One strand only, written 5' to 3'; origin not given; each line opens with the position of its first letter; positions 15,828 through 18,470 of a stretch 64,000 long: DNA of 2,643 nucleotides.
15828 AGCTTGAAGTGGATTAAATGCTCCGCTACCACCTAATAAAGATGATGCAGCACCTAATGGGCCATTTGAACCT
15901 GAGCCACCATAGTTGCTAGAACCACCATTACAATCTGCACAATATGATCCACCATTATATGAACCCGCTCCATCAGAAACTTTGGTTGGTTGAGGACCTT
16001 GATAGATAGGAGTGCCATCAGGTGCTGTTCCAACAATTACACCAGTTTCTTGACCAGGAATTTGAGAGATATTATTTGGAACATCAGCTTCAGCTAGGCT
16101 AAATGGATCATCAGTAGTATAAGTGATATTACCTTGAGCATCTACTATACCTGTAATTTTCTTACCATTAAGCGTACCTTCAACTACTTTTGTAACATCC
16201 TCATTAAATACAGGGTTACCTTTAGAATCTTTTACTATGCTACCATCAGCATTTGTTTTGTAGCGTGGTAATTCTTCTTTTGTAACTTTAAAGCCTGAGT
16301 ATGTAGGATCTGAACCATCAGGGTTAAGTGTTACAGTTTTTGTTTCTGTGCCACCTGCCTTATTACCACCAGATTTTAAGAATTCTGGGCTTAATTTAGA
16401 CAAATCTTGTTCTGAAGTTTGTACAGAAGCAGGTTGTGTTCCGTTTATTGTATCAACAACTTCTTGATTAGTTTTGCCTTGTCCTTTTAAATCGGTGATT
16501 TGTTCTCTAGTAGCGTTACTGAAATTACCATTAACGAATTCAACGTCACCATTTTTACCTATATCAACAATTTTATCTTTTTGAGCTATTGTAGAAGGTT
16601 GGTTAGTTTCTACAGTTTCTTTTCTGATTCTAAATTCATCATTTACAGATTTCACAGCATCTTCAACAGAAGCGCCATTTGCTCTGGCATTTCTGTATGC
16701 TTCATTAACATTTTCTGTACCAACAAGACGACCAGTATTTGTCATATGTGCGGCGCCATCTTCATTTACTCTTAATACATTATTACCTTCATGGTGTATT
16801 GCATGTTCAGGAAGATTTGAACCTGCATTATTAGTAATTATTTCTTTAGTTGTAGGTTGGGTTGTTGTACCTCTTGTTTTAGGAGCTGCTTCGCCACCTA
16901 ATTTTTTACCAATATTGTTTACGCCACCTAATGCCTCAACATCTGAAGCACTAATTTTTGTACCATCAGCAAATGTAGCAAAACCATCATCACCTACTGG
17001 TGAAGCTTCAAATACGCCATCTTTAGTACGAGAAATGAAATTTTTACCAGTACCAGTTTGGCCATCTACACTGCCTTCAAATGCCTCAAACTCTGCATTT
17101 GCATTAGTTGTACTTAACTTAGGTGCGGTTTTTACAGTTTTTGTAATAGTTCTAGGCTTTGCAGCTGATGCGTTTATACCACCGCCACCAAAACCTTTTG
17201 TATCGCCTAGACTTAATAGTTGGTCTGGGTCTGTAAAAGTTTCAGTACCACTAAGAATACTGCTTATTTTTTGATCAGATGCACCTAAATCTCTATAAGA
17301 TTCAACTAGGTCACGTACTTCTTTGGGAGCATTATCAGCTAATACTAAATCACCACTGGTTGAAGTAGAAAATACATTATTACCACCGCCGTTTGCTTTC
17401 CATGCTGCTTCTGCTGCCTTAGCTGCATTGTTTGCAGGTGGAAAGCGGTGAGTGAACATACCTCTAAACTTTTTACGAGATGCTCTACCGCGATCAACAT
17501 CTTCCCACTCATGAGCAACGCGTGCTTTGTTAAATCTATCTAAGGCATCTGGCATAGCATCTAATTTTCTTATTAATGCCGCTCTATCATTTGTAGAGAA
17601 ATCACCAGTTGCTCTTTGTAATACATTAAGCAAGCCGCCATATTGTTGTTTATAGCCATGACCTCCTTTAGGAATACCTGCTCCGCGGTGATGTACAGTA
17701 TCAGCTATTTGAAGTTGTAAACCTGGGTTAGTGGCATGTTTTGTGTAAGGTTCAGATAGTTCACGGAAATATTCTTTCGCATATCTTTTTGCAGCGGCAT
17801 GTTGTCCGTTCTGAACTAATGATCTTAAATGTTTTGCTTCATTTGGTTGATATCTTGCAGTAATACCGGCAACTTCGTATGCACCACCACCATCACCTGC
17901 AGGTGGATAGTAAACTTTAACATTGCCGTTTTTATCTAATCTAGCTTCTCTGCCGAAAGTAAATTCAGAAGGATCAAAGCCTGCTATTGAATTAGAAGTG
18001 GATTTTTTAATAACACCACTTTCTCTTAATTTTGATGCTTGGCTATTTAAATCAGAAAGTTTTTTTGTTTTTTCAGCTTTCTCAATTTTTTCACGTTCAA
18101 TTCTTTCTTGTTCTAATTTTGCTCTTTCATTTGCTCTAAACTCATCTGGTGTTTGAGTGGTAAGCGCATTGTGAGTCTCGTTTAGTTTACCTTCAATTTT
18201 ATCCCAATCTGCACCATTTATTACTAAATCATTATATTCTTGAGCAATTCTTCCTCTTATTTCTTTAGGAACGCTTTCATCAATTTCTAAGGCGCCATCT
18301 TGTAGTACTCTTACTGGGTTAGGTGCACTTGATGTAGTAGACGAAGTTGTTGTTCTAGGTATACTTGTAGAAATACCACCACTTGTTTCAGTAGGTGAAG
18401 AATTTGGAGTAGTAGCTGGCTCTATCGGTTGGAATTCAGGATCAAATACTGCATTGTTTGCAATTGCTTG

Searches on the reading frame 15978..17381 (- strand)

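Call 19: search_protein_families(library=pfam, proteins=[window:15978-17381:-], max_evalue=10)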
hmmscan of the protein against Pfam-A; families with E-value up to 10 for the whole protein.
seq(468 aa): 1 family
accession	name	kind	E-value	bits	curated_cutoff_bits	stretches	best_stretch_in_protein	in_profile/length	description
PF23291.1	KOW4_SPT5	-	0.064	13.6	27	1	385-408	3-26/55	Transcription elongation factor SPT5, fourth KOW domain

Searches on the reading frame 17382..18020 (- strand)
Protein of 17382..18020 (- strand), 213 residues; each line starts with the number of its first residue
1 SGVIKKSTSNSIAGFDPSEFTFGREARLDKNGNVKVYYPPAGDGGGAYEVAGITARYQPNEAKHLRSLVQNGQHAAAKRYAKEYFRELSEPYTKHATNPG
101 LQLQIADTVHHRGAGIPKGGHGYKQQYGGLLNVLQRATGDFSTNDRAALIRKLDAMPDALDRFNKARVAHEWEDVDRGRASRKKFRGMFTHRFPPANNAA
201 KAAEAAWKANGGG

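Call 19: search_protein_families(library=pfam, proteins=[window:17382-18020:-], max_evalue=10)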
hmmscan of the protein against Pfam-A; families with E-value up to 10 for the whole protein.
seq(213 aa): 1 family
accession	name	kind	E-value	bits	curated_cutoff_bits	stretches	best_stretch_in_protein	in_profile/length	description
PF08349.16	DUF1722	-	0.0075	17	22.5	1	57-97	7-47/117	Protein of unknown function (DUF1722)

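Call 56: find_homologous_proteins(query=window:17388-17996:-, max_evalue=0.01)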
Query seq(203 aa) (203 aa): 63 proteins with E <= 0.01 among 412 candidates.
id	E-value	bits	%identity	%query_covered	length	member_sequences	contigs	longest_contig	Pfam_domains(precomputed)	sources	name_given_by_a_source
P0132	3.7e-57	212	59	89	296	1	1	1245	-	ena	-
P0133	1.1e-56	210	56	93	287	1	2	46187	-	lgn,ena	-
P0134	2.2e-56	209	56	88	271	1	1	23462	-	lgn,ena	-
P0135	9.9e-55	204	55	92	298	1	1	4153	-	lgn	-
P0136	1.4e-53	200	56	94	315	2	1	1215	-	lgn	-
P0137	1.4e-53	200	55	95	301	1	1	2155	-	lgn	-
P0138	1.7e-53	200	52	96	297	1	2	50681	-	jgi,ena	-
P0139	8.1e-53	197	54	94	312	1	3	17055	-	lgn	-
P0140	8.5e-53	197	54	93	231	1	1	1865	-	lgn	-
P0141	1.1e-51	194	54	91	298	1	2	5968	-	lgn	-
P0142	3.8e-51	192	52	89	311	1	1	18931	-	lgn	-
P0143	4.8e-51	192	54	92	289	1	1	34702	-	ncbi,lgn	-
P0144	5.1e-51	192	53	93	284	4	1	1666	-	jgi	-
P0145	6.9e-51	191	53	93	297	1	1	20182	-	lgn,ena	-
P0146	1.6e-50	190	52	94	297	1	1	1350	-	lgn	-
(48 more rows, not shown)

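Call 57: find_encoding_contigs(protein=P0133, flank=10000, max_places=2)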
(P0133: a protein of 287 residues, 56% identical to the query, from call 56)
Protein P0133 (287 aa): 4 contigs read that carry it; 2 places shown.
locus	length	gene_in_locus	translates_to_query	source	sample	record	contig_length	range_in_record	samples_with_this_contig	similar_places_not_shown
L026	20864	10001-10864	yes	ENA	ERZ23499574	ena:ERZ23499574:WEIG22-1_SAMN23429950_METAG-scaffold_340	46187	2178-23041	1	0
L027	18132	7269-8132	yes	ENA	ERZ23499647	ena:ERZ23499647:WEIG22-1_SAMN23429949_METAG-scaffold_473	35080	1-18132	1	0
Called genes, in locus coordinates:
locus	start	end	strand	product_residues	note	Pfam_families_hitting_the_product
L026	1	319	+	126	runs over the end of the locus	-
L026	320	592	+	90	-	-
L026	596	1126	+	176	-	-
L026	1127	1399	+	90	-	-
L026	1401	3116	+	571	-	-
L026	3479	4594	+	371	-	-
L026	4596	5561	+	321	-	-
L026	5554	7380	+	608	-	-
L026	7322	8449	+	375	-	-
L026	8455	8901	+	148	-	-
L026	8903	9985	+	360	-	-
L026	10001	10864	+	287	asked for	-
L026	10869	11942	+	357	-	-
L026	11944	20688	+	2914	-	-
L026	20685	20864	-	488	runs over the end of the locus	PF00176:SNF2-rel_dom, PF04851:ResIII (weak)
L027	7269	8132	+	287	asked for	-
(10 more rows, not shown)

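Call 60: search_protein_families(library=pfam, alignment_id=A3, max_evalue=10)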
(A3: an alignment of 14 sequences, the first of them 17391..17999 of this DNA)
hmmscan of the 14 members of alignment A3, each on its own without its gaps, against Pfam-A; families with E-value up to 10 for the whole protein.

A. member 1, window:17391-17999:- (203 aa): 1 family
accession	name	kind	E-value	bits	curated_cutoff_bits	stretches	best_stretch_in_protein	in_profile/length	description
PF08349.16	DUF1722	-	0.0066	17.1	22.5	1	50-90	7-47/117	Protein of unknown function (DUF1722)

B. families by the number of members that match (of 14 scanned): 6 families
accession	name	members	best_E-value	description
PF08349.16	DUF1722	1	0.0066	Protein of unknown function (DUF1722)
PF05946.17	TcpA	1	0.089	Toxin-coregulated pilus subunit TcpA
PF09374.15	PG_binding_3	1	0.092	Predicted Peptidoglycan domain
PF08471.15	Ribonuc_red_2_N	1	0.14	Class II vitamin B12-dependent ribonucleotide reductase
PF16859.10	TetR_C_11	1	0.58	Tetracyclin repressor-like, C-terminal domain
PF10819.13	DUF2564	1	1.2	Protein of unknown function (DUF2564)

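Call 61: search_solved_structures(query=A3, max_evalue=10, show_alignments=2)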
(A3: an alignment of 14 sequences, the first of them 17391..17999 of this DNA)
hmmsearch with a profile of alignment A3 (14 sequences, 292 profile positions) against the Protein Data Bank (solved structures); distinct sequences matched with E-value up to 10: 0.

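Call 62: search_protein_families(library=phrogs, proteins=[L026:1401-3116:+, L026:3479-4594:+, L026:4596-5561:+, L026:5554-7380:+, L026:7322-8449:+, L026:8903-9985:+, L026:10001-10864:+, L026:10869-11942:+, L026:11944-20688:+], max_evalue=0.001)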
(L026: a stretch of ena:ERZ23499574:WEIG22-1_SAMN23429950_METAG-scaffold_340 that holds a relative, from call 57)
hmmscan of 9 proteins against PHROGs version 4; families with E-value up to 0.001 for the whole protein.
L026:1401-3116:+ (571 aa): 0 families

L026:3479-4594:+ (371 aa): 0 families

L026:4596-5561:+ (321 aa): 0 families

L026:5554-7380:+ (608 aa): 0 families

L026:7322-8449:+ (375 aa): 0 families

L026:8903-9985:+ (360 aa): 0 families

L026:10001-10864:+ (287 aa): 0 families

L026:10869-11942:+ (357 aa): 0 families

L026:11944-20688:+ (2914 aa): 0 families

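Call 88: find_related_loci(query=A3, collection=viral_contigs, flank=3000)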
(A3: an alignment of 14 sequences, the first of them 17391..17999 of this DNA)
Query A3 (203 aa) in viral_contigs; peptide patterns used: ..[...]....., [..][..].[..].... (x = any residue, [..] = any of these).
232 stretches matched a pattern; 8 encode a relative of the query (tblastn E <= 1e-3); 8 distinct loci.
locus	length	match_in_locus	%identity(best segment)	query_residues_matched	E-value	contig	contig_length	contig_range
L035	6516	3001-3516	53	10-195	1e-56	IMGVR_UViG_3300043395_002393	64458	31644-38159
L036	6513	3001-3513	50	9-193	6e-55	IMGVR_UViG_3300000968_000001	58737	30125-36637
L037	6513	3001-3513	51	10-194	2e-54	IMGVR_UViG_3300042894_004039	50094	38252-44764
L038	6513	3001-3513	51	10-194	2e-54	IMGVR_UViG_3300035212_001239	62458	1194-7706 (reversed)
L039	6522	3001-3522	50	11-198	1e-52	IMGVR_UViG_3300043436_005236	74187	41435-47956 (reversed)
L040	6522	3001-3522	50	11-198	1e-52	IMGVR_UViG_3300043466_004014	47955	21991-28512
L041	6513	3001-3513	51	10-194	2e-54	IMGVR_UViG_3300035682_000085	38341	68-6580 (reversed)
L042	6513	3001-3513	47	10-194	3e-50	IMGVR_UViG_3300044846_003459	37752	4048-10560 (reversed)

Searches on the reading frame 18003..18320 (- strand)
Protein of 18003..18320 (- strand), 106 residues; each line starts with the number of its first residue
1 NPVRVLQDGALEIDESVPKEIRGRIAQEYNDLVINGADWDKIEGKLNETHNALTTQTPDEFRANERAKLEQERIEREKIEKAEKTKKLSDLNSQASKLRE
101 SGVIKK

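Call 19: search_protein_families(library=pfam, proteins=[window:18003-18320:-], max_evalue=10)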
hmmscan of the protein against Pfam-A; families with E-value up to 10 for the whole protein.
seq(106 aa): 3 families
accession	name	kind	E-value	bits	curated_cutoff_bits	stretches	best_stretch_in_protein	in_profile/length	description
PF10186.14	ATG14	-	0.024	14.2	33.2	1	6-101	27-112/347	Vacuolar sorting 38 and autophagy-related subunit 14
PF05065.19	Phage_capsid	-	0.033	14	24.2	1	4-60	85-141/280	Phage capsid family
PF10669.14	Phage_Gp23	-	0.064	14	29.3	1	64-96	49-81/120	Protein gp23 (Bacteriophage A118)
